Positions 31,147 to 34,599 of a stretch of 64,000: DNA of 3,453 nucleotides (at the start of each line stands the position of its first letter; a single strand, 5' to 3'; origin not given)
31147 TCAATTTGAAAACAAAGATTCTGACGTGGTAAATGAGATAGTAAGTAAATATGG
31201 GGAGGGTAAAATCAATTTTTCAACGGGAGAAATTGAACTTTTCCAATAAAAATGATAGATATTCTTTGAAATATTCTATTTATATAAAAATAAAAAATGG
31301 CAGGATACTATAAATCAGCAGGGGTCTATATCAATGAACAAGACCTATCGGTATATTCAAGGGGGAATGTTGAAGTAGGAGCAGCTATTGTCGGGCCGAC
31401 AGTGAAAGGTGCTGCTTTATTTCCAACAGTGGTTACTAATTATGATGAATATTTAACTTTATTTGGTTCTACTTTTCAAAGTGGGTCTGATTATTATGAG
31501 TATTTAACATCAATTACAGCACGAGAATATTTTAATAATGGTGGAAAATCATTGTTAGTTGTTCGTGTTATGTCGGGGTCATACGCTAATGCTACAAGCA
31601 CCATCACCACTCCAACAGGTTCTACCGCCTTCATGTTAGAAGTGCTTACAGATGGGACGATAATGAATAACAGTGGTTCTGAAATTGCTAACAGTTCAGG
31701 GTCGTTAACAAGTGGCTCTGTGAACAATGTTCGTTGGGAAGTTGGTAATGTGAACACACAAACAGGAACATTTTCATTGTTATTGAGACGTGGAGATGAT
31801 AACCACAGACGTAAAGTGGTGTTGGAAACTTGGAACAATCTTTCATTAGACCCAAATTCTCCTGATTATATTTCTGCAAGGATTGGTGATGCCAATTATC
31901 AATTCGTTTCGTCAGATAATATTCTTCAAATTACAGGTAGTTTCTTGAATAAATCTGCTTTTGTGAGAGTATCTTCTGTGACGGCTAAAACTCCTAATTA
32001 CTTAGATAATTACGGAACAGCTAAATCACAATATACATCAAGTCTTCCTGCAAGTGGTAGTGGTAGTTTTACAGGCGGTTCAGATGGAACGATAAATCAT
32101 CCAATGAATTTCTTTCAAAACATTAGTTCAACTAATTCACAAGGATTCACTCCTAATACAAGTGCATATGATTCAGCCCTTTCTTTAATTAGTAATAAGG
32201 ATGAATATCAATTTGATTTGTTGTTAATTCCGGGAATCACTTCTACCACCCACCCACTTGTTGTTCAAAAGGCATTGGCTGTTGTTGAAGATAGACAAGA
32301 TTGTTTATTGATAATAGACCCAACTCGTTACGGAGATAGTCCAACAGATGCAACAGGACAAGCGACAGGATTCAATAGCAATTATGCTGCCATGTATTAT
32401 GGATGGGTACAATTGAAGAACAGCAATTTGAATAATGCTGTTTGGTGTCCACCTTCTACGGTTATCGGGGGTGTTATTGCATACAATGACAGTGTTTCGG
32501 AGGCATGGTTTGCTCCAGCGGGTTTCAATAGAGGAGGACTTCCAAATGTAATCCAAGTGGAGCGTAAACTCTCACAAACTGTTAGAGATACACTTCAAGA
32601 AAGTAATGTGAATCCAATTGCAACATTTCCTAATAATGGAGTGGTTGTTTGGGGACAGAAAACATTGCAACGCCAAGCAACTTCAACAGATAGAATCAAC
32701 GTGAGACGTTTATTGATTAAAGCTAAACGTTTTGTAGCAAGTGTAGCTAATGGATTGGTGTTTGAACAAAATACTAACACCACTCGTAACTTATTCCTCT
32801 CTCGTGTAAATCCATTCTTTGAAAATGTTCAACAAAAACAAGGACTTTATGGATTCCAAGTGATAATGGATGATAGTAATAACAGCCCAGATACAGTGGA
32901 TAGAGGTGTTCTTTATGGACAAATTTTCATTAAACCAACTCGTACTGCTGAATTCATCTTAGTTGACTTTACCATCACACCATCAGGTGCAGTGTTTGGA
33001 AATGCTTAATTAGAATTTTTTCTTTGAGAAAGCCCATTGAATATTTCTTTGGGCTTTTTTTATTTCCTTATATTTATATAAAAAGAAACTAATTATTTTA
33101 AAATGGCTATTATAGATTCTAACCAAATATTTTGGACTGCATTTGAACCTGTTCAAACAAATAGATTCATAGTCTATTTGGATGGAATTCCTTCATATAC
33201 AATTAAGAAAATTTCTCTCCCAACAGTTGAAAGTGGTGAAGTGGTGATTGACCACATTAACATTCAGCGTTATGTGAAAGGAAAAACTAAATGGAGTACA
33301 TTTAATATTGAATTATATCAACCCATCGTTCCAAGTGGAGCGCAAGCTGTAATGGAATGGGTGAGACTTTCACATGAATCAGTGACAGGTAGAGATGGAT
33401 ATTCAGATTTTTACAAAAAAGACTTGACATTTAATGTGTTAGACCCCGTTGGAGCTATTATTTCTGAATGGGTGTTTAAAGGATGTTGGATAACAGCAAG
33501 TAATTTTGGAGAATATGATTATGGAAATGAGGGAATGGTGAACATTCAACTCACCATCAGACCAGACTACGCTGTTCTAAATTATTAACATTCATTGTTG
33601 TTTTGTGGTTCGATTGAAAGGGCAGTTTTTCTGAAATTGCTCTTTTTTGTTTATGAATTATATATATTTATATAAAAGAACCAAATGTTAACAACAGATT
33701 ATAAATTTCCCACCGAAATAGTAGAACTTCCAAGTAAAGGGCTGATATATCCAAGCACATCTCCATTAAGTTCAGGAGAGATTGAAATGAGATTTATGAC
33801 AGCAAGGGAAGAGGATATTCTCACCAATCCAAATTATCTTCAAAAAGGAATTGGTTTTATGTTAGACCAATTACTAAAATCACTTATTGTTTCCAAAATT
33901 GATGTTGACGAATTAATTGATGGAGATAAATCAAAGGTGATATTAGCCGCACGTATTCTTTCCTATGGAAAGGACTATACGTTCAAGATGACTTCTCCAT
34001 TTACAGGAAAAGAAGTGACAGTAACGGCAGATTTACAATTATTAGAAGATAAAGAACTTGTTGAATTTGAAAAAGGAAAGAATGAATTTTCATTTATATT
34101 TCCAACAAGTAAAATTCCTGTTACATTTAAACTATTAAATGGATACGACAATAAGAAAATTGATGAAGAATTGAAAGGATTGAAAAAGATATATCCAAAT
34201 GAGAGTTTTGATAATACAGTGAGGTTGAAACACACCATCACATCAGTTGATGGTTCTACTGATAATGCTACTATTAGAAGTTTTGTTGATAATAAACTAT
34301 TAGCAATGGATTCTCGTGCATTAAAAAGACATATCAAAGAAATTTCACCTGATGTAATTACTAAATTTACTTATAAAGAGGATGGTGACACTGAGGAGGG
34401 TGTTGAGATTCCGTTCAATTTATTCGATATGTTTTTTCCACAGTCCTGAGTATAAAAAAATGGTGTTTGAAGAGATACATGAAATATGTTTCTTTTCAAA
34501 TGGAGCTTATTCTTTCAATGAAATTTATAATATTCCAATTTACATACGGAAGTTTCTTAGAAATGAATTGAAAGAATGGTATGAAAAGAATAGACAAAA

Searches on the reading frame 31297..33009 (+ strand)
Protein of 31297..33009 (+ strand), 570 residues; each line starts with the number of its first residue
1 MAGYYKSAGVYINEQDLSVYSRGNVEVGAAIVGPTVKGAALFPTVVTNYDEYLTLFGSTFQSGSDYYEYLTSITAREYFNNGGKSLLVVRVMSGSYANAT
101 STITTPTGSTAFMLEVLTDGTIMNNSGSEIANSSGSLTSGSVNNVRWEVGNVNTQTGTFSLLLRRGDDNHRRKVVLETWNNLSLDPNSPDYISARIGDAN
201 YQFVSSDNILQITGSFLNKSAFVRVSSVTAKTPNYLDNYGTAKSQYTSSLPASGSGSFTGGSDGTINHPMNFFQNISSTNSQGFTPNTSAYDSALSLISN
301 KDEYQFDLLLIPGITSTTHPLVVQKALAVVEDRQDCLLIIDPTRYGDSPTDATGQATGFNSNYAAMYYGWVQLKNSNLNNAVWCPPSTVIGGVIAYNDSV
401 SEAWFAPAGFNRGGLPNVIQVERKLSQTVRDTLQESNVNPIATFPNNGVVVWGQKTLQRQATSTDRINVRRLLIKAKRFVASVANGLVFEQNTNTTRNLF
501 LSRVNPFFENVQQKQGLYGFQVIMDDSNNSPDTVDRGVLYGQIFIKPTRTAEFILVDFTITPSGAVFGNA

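Call 35: search_protein_families(library=phrogs, proteins=[window:31297-33009:+], max_evalue=0.00001)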
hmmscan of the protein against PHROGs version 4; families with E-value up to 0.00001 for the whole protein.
window:31297-33009:+ (570 aa): 4 families
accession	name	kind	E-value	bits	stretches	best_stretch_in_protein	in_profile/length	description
phrog_23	-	tail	3e-77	261.5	1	2-567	20-469/496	tail sheath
phrog_10581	-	tail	1.1e-50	173.9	1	360-563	700-912/915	tail sheath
phrog_17610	-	tail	1.1e-27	97.4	1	337-566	878-1112/1135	tail sheath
phrog_34521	-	tail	7.2e-10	38.4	1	416-555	805-945/962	tail sheath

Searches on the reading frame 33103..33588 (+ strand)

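Call 35: search_protein_families(library=phrogs, proteins=[window:33103-33588:+], max_evalue=0.00001)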
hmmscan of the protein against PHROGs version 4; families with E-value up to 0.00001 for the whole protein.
window:33103-33588:+ (161 aa): 2 families
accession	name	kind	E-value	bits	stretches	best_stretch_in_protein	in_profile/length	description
phrog_4542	-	tail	1e-27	97.9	1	6-159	14-180/214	tail tube protein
phrog_45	-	tail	2.3e-08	34.6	1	31-142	123-236/350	tail tube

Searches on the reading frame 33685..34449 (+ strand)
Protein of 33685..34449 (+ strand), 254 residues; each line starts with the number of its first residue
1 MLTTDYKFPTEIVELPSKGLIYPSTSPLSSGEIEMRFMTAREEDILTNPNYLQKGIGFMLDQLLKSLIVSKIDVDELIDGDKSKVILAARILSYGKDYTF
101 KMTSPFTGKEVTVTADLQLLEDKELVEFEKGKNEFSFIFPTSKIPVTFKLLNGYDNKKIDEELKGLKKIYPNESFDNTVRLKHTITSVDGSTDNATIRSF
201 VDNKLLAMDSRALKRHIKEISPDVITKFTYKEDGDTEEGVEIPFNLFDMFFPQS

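Call 34: search_protein_families(library=phrogs, proteins=[window:33685-34449:+], max_evalue=0.00001)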
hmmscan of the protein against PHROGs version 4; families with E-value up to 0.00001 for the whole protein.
window:33685-34449:+ (254 aa): 1 family
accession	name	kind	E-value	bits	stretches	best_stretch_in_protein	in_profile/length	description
phrog_150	-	tail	1.2e-11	45.6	1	7-192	11-171/282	baseplate hub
